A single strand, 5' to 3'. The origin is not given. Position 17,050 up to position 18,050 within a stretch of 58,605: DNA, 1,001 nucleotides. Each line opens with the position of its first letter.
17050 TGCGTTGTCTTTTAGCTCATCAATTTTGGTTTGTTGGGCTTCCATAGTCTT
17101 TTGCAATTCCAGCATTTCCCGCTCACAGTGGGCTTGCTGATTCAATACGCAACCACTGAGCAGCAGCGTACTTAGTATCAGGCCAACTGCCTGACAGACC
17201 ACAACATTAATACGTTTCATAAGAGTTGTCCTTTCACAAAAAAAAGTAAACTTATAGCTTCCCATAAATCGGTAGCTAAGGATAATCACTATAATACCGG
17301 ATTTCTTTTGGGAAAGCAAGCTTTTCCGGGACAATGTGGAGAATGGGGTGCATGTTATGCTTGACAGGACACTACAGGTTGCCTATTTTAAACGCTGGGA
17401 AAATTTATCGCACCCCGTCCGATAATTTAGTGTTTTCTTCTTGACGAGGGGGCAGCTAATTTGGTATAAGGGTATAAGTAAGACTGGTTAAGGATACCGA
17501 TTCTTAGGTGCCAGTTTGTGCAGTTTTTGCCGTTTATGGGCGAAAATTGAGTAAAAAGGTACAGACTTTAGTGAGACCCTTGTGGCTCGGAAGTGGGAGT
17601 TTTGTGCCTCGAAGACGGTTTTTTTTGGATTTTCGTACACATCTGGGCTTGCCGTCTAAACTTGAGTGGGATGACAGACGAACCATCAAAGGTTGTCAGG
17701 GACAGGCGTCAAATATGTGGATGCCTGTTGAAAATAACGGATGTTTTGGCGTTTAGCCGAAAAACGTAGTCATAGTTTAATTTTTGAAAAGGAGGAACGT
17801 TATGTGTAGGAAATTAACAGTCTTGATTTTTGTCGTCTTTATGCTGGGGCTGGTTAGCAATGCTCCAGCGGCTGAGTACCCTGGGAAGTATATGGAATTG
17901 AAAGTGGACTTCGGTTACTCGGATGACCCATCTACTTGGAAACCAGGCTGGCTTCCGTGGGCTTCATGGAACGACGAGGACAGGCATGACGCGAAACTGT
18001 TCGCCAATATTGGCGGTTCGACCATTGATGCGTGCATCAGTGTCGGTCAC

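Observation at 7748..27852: ECF sigma and giant anti-sigma whose sensor end is built from the same modules as two nearby secreted giants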

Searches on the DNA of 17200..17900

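Call 34: search_rna_families(source=window, start=17200, end=17900, threshold=evalue, max_evalue=1)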
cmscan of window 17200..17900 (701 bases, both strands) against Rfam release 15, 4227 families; matches with E-value up to 1: 2.
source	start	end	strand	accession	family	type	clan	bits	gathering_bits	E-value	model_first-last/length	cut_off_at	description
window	17700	17765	+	RF01614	ceN110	Gene; snRNA; snoRNA; HACA-box;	-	19.9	50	0.85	1-126/126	no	Caenorhabditis snoRNA ceN110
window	17822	17870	-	RF01905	HOTAIR_2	Gene; lncRNA;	-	14.3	60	0.91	24-69/69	no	HOTAIR conserved region 2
